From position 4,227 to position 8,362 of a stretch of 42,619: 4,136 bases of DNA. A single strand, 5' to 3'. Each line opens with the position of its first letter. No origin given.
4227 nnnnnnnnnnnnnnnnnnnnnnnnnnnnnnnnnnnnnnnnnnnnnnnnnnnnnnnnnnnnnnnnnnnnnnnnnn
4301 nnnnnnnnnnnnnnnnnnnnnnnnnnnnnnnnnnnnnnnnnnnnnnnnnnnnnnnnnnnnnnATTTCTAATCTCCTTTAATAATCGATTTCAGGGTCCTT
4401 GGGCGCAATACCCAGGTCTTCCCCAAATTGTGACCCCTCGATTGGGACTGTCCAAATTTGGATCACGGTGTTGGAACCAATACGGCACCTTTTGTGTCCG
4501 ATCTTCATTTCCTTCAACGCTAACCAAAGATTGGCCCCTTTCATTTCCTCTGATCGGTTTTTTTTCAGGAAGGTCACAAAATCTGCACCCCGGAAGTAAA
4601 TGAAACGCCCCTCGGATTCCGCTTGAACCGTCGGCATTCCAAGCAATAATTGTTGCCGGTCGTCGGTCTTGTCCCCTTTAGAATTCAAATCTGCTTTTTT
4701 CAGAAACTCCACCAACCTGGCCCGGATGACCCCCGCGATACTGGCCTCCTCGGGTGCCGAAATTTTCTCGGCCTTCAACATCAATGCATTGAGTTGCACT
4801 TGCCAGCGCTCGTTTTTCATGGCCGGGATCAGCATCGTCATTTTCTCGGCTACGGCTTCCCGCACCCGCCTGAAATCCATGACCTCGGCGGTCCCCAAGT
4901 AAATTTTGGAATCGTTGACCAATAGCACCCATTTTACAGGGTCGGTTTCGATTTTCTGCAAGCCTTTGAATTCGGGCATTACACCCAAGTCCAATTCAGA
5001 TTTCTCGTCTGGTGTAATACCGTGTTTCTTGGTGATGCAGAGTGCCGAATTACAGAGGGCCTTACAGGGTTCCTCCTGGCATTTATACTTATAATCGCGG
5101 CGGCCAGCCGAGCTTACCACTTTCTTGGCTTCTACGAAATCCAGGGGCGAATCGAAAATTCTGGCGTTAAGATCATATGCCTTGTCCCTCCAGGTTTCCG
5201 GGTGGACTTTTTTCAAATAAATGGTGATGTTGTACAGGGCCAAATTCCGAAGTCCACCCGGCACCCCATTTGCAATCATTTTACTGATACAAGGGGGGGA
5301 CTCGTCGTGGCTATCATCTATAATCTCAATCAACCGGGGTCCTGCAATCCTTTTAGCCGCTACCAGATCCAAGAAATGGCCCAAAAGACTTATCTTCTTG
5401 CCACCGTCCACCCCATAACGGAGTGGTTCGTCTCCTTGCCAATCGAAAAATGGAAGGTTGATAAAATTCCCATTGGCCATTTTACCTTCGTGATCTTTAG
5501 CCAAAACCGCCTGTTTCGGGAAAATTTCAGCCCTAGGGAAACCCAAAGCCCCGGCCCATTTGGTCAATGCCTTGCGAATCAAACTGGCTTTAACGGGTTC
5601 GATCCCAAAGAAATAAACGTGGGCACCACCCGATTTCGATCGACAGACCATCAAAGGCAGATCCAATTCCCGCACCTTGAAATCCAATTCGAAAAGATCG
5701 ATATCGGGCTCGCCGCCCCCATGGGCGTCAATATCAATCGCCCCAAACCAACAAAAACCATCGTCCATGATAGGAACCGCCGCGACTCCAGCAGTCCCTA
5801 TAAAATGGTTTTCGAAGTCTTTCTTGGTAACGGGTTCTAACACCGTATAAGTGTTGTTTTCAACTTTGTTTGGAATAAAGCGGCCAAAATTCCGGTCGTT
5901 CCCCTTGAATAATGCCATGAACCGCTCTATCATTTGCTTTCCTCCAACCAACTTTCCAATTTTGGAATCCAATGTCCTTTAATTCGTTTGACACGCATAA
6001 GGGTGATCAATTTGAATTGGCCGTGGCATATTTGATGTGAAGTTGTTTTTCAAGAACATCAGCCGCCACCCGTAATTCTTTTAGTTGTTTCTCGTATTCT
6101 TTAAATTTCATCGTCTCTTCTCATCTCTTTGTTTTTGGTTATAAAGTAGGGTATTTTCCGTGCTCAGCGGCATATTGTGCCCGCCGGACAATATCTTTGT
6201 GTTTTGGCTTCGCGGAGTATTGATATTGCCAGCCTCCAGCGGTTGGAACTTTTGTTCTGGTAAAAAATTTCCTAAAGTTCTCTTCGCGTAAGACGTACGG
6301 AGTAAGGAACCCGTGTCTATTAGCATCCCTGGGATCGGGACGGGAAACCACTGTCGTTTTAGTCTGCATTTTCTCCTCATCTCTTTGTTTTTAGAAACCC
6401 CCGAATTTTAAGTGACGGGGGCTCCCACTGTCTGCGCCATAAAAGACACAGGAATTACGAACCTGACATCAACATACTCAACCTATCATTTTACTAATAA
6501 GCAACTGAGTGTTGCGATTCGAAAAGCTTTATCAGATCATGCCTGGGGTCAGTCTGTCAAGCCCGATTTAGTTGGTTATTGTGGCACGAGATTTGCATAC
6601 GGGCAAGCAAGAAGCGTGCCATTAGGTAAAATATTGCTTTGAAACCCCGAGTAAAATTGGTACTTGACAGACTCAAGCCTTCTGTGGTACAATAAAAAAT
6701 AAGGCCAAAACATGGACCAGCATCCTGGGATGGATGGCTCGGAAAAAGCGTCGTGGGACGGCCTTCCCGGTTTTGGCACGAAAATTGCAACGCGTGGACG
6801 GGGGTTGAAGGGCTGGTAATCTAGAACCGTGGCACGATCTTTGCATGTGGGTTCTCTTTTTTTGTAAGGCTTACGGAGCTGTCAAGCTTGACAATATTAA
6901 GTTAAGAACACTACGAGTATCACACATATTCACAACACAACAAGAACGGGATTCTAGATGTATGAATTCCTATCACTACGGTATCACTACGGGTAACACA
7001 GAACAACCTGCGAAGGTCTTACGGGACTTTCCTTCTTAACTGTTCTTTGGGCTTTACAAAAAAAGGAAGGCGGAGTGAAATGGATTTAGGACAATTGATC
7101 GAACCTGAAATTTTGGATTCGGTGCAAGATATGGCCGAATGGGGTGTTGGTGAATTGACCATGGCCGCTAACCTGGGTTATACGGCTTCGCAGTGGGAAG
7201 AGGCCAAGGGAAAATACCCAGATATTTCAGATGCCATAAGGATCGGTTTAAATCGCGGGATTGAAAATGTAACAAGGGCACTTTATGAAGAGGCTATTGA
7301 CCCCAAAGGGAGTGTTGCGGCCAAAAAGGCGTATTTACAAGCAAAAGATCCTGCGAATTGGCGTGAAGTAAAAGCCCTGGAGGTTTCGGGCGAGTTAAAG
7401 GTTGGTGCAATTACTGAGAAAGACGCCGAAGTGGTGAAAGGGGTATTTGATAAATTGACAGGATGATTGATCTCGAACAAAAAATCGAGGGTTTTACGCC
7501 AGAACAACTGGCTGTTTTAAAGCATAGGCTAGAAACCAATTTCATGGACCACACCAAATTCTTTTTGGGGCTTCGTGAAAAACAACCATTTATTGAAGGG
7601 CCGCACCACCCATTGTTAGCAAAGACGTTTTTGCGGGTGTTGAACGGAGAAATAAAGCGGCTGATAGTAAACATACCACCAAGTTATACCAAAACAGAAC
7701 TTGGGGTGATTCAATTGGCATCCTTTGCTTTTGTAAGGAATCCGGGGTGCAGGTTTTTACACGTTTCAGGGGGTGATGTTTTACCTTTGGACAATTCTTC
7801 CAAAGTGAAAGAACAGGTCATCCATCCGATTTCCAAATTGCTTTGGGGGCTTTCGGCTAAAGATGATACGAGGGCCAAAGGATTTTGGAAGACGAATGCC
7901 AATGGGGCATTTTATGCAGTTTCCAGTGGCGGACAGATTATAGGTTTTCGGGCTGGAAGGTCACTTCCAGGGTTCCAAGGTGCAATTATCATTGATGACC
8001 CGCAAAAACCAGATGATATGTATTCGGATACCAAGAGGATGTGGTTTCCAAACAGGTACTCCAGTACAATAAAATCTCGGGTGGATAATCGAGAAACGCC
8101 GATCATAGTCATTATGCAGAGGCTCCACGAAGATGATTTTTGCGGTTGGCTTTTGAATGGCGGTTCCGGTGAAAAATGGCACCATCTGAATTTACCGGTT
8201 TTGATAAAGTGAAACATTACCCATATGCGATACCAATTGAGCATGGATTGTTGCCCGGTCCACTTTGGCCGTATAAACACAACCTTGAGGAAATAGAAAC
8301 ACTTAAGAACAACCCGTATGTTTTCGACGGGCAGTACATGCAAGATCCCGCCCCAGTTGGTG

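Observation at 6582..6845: Three tandem perfect sigma54-type promoters, plus one inverted copy, in the divergent control region upstream of the late operon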

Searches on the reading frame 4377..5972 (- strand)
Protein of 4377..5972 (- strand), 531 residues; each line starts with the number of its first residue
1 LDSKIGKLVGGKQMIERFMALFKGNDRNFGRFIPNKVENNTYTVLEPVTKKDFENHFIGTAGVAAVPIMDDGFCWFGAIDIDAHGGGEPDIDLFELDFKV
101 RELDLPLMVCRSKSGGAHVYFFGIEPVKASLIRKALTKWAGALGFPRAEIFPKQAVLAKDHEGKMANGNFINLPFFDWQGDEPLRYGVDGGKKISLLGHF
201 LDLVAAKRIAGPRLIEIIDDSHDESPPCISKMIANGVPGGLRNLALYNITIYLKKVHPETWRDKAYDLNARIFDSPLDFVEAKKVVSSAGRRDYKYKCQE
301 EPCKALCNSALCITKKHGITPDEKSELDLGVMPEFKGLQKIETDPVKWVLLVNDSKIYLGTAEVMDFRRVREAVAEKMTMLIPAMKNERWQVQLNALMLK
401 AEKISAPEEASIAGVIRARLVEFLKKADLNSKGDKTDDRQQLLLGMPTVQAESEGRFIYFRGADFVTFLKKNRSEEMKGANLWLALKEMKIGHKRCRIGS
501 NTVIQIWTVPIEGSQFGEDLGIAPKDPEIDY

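Call 8: search_protein_families(library=pfam, proteins=[window:4377-5972:-], max_evalue=0.01)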
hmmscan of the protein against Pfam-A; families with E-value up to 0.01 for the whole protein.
window:4377-5972:- (531 aa): 1 family
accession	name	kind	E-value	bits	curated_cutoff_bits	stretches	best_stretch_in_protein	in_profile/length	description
PF22548.2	AEP-TOTE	-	3.6e-12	46.8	27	1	39-175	52-189/230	TOTE conflict system, Archaeo-Eukaryotic Primase domain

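Call 12: find_related_loci(query=window:4377-5972:-, collection=viral_contigs, flank=6000)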
Query window:4377-5972:- (531 aa) in viral_contigs; peptide patterns used: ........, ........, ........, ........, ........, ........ (x = any residue, [..] = any of these).
6 stretches matched a pattern; 1 encode a relative of the query (tblastn E <= 1e-3); 1 distinct loci.
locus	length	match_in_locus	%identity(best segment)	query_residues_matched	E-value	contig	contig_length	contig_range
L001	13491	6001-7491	53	15-512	4e-175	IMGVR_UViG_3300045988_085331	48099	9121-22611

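Call 68: find_homologous_proteins(query=window:4377-5972:-, max_evalue=1e-30)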
Query window:4377-5972:- (531 aa): 309 proteins with E <= 1e-30 among 8000 candidates; the best 120 are listed.
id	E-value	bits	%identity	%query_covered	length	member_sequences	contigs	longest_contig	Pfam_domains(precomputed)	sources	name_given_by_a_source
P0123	0.0e+0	1197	100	98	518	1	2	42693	PF22548.3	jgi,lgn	-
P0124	2.5e-189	648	56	94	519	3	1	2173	PF22548.3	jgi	jgi:hypothetical protein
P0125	2.4e-187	642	54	95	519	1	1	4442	PF22548.3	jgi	jgi:hypothetical protein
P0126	4.2e-186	638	56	97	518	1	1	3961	PF22548.3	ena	-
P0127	2.2e-185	635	55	94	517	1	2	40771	PF22548.3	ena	-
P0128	9.1e-184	630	56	97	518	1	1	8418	PF22548.3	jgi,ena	-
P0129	1.4e-182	626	54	94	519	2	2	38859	PF22548.3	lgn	-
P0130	1.9e-182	626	55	93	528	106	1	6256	PF22548.3,PF08708.17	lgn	-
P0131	4.9e-181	621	53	93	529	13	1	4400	PF22548.3,PF08708.17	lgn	-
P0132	6.9e-181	621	54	94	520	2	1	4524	PF22548.3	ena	-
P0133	7.8e-181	620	55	94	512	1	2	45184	PF22548.3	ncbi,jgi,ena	-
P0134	1.6e-180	619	54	94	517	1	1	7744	PF22548.3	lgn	-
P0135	3.1e-180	618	54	94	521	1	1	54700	PF22548.3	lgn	-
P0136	5.3e-180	618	54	93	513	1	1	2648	PF22548.3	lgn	-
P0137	6.6e-180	617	54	94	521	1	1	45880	PF22548.3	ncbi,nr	ncbi:hypothetical protein [Providencia phage Kokobel2]|nr:hypothetical protein [Providencia phage Ko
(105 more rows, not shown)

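Call 69: search_dna_similar(query=window:4377-5972:-, collection=phages, mode=protein, max_rows=40, max_evalue=1e-20)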
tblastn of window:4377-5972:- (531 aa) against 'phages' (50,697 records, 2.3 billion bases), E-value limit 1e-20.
Records with a match: 21; places in all: 21; records where one place covers at least 80% of the query: 19.
Best place of each record, by identity: <60% 21.
By first word of the organism name: Acinetobacter 10; Klebsiella 2; Pelagibacter 2; Providencia 1; Pseudomonas 1; Salmonella 1; Phage 1; phage 1; Caudoviricetes 1; Pseudanabaena 1.
By host as written in the record: Acinetobacter baumannii 4; - 3; Acinetobacter calcoaceticus ATCC23055 2; Acinetobacter baumannii DSM 106838 2; Candidatus Pelagibacter sp. HTCC1062 2; Acinetobacter baumannii 19606 1; Acinetobacter baumannii WHG40137 1; Providencia stuartii 1; and 5 more.
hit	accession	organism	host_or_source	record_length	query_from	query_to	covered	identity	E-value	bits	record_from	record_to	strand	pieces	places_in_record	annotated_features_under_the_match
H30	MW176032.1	Acinetobacter phage Barton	Acinetobacter calcoaceticus ATCC23055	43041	15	507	93%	55.0%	0e+0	584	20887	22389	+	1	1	24: hypothetical protein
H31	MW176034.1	Acinetobacter phage JeffCo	Acinetobacter calcoaceticus ATCC23055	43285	15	507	93%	54.8%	0e+0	583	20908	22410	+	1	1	24: hypothetical protein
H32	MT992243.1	Acinetobacter phage DMU1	Acinetobacter baumannii 19606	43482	15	509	93%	54.3%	0e+0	583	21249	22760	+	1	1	putative primase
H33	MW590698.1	Acinetobacter phage 53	Acinetobacter baumannii WHG40137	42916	15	509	93%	54.1%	0e+0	584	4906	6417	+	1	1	record has no annotation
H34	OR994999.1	Acinetobacter phage pB23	Acinetobacter baumannii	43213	15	509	93%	54.1%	0e+0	584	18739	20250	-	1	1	hypothetical protein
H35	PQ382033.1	Acinetobacter phage vB_AbaSI_2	Acinetobacter baumannii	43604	15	509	93%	54.1%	0e+0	582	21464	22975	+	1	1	putative primase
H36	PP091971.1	Acinetobacter phage vB_MZM_2AB-P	Acinetobacter baumannii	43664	15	509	93%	54.1%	0e+0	582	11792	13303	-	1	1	hypothetical protein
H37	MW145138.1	Providencia phage Kokobel2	Providencia stuartii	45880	12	511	94%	53.6%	0e+0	571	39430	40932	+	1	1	hypothetical protein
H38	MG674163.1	Acinetobacter phage SH-Ab 15497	Acinetobacter baumannii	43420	15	509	93%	54.0%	0e+0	579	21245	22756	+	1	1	hypothetical protein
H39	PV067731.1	Acinetobacter phage vB_AbaS-Bhz9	Acinetobacter baumannii DSM 106838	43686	15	509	93%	53.6%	0e+0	578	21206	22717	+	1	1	primase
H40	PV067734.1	Acinetobacter phage vB_AbaS-Bhz20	Acinetobacter baumannii DSM 106838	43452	15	509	93%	53.6%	0e+0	577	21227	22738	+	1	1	primase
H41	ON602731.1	Klebsiella phage VLCpiS6a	Klebsiella pneumoniae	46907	15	512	94%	52.8%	2e-169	536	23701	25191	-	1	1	primase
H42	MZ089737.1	Pseudomonas phage PSA28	wastewater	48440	15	512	94%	52.6%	2e-169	537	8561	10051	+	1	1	hypothetical protein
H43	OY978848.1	Klebsiella phage vB_Kpn_K21lambda1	-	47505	15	512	94%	52.6%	5e-169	535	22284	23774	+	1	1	primase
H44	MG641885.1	Salmonella phage PMBT28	Salmonella enterica subsp. enterica ...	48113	15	512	94%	52.0%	3e-165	525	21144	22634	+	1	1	hypothetical protein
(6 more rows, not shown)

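Call 74: find_encoding_contigs(protein=P0127, flank=10000, max_places=1)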
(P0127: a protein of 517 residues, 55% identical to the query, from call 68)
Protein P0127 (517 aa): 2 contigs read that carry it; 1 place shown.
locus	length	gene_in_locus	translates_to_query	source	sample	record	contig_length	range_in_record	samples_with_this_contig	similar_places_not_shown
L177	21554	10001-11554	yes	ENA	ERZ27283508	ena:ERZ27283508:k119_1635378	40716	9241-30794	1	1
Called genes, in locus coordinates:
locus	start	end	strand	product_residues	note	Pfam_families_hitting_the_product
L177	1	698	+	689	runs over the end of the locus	PF20155:TMP_3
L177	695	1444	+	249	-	PF00754:F5_F8_type_C (weak)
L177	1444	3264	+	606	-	-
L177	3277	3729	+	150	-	-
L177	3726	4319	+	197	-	PF14301:DUF4376 (weak)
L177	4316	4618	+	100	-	-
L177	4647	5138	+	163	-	-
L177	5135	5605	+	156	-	-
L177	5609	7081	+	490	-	-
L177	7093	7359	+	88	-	-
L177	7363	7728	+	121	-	-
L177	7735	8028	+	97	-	PF23148:Gp77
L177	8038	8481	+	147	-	-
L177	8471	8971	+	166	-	-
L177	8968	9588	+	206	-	-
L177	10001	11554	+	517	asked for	PF22548:AEP-TOTE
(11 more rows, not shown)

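Call 75: find_encoding_contigs(protein=P0128, flank=10000, max_places=1)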
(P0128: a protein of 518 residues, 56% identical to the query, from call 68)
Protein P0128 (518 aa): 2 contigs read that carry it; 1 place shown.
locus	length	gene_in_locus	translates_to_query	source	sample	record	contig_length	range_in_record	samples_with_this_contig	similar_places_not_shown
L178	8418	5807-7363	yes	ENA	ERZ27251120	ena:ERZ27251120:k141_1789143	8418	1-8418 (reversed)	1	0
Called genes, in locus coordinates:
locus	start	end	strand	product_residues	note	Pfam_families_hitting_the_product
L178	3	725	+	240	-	?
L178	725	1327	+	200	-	PF10076:Phage_Mu_Gp48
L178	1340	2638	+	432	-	-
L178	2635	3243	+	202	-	-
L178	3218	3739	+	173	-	-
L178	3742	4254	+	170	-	-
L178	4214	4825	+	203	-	-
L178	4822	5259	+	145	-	-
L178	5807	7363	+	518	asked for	PF22548:AEP-TOTE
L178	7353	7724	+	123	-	-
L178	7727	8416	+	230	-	?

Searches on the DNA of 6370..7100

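Call 89: search_rna_families(source=window, start=6370, end=7100, threshold=evalue, max_evalue=1)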
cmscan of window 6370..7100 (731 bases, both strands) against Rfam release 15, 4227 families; matches with E-value up to 1: 1.
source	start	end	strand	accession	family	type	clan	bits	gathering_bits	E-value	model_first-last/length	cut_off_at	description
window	6370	6384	-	RF01128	sR43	Gene; snRNA; snoRNA; CD-box;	-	14.7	45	0.47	1-15/56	3'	Small nucleolar RNA sR42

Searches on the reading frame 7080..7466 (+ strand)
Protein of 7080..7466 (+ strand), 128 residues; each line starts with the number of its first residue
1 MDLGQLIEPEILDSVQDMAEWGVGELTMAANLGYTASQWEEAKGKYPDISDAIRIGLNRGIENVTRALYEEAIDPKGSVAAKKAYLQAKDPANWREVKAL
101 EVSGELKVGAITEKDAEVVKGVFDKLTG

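Call 65: search_protein_families(library=pfam, proteins=[window:7080-7466:+], max_evalue=0.01)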
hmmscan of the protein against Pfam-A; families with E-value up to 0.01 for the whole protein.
window:7080-7466:+ (128 aa): 0 families

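Call 90: search_protein_families(library=phrogs, proteins=[window:7080-7466:+], max_evalue=0.001)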
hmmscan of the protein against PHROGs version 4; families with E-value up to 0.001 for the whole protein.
window:7080-7466:+ (128 aa): 1 family
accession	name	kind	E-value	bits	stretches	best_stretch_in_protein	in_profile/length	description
phrog_309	-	head and packaging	7.2e-11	43.6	1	8-117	139-273/319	terminase small subunit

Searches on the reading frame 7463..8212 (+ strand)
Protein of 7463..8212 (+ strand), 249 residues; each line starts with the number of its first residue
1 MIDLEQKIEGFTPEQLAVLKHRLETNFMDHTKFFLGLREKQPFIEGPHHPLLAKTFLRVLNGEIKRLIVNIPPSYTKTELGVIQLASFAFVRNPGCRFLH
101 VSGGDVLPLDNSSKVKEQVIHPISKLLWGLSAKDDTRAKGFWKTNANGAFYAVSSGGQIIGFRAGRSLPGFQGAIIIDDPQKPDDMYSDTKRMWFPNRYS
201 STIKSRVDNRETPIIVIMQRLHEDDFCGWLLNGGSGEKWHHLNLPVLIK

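Call 39: find_homologous_proteins(query=window:7463-8209:+, max_evalue=1e-20)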
Query window:7463-8209:+ (249 aa): 300 proteins with E <= 1e-20 among 734 candidates; the best 120 are listed.
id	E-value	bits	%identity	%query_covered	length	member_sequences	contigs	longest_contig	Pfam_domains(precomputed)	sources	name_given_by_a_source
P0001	1.6e-168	577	100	100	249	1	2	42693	-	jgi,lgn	-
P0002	1.1e-138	479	82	98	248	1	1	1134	-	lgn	-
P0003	4.8e-129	447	76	100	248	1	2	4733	-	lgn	-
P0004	2.3e-127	442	76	99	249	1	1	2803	-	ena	-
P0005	9.8e-123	427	74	98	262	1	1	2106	-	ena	-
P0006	1.1e-117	410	70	100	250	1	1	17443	-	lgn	-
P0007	2.3e-116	406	69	100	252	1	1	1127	-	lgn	-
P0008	5.3e-116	404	69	98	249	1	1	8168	-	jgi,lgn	-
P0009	1.6e-114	400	67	100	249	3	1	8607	-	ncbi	-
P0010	9.4e-113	394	68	98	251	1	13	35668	-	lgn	-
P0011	1.4e-112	393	67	100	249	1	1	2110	-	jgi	jgi:hypothetical protein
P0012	4.1e-111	388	65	98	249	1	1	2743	-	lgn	-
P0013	2.1e-109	383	65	100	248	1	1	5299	-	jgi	jgi:hypothetical protein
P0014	7.2e-109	381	66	98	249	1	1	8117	-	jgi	-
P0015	8.2e-108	378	66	100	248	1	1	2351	-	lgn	-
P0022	2.2e-102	360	61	100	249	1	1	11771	-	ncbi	-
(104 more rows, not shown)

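Call 40: find_encoding_contigs(protein=P0001, flank=1000, max_places=3)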
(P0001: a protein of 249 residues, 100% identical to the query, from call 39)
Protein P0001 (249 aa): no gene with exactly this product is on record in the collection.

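Call 41: find_encoding_contigs(protein=P0010, flank=10000, max_places=3)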
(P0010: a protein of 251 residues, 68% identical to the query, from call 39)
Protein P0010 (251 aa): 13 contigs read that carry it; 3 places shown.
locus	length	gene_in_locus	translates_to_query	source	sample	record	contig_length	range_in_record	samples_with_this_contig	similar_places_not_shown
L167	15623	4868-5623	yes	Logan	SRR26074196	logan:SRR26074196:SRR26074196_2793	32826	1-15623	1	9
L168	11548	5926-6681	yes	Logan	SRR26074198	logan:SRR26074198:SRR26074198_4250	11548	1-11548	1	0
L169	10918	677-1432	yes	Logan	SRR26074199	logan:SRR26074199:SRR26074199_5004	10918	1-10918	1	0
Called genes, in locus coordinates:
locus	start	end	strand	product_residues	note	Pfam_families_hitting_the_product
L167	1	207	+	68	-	?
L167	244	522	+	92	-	-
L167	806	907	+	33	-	-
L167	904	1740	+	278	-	PF00657:Lipase_GDSL (weak), PF13472:Lipase_GDSL_2 (weak)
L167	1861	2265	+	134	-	-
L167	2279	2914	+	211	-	-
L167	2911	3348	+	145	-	-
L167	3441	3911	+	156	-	-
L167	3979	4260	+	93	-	-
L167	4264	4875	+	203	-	PF03592:Terminase_2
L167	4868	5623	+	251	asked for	-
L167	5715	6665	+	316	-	-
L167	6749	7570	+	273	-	PF17289:Terminase_6C (weak)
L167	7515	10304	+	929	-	PF06074:Portal_Mu, PF21919:P23-45_portal_barrel (weak), PF04233:Phage_Mu_F (weak), PF03496:ADPrib_exo_Tox (weak)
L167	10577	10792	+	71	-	-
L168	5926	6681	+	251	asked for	-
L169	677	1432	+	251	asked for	-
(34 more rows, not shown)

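Call 42: find_encoding_contigs(protein=P0006, flank=10000, max_places=2)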
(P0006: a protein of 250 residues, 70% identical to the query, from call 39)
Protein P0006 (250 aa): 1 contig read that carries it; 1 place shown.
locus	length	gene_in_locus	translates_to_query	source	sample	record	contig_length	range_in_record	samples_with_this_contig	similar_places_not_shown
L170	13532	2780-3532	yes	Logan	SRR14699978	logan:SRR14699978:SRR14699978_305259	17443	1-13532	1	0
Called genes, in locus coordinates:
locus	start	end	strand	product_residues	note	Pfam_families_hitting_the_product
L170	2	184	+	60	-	?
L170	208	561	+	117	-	-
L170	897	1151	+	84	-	-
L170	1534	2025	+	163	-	-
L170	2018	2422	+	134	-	-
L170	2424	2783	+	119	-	-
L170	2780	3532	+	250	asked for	-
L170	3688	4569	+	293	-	-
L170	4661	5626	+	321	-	-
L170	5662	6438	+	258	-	PF17289:Terminase_6C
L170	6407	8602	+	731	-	PF21919:P23-45_portal_barrel (faint), PF06074:Portal_Mu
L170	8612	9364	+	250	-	-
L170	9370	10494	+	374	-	PF10123:Mu-like_Pro_N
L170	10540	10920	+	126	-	-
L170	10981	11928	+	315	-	-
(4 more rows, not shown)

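Call 44: find_encoding_contigs(protein=P0003, flank=5000, max_places=2)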
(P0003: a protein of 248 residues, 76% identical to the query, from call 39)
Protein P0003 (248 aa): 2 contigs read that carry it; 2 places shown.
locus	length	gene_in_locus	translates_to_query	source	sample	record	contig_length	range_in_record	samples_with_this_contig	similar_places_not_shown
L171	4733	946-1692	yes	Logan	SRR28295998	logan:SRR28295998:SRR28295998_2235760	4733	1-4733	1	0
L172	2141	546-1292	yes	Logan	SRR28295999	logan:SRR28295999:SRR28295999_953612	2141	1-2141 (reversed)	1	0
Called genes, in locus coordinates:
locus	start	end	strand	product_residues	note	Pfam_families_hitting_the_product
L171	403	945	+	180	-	-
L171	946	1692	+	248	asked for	-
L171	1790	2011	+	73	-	-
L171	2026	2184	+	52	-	-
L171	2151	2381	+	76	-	-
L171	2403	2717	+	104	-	PF26760:Lockin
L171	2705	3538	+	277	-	-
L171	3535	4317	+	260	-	PF17289:Terminase_6C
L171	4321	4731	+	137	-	?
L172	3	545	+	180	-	?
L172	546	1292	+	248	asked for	-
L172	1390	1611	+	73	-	-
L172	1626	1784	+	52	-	-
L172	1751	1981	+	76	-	-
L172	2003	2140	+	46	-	?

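Call 45: find_encoding_contigs(protein=P0004, flank=5000, max_places=2)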
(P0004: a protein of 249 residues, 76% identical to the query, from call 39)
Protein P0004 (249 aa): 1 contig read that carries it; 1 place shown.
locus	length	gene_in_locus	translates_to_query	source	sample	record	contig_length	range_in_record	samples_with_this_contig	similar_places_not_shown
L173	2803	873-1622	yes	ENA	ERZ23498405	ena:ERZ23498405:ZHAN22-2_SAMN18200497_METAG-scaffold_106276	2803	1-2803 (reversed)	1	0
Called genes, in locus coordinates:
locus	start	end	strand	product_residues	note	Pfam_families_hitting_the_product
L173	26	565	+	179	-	-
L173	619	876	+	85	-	PF13876:Phage_gp49_66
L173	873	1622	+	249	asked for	-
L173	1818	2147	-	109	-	-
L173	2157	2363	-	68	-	-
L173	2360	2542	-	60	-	-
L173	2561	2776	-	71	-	-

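Call 46: find_encoding_contigs(protein=P0005, flank=5000, max_places=2)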
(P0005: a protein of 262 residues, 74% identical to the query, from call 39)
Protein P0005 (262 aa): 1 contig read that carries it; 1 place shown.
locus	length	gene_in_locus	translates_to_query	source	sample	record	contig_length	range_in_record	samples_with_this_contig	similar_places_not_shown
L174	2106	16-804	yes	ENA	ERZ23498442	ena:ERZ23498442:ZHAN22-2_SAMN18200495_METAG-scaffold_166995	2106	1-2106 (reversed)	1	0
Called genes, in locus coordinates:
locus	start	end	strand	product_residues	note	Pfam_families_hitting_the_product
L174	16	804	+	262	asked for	-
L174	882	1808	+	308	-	-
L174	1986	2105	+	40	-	?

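Call 55: list_cluster_members(proteins=[P0001, P0009, P0022, P0002])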
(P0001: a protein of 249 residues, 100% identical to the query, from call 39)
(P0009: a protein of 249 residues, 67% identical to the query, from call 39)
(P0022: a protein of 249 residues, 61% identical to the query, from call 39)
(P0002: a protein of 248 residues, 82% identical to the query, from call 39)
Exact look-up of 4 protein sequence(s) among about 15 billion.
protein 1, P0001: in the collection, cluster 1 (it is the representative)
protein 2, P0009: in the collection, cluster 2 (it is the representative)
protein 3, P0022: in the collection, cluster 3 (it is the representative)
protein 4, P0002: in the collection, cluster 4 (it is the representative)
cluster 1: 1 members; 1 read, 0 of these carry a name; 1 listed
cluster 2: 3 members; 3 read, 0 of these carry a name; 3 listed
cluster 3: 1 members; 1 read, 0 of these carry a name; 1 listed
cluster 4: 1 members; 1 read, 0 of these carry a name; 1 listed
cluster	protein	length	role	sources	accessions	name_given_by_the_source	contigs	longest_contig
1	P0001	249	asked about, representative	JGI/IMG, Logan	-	-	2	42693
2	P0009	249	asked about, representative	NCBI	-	-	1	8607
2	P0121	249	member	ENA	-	-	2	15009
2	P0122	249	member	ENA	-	-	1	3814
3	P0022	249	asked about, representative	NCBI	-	-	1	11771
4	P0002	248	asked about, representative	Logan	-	-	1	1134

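Call 78: search_protein_families(library=pfam, proteins=[window:7463-8212:+], max_evalue=0.01)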
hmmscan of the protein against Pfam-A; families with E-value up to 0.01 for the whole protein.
window:7463-8212:+ (249 aa): 0 families

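Call 90: search_protein_families(library=phrogs, proteins=[window:7463-8212:+], max_evalue=0.001)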
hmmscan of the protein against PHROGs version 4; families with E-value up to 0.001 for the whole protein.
window:7463-8212:+ (249 aa): 2 families
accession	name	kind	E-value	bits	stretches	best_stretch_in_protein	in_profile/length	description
phrog_4758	-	head and packaging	6.5e-45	154.4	1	20-248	13-237/243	terminase large subunit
phrog_38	-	head and packaging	4.8e-37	129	1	24-247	270-475/760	terminase large subunit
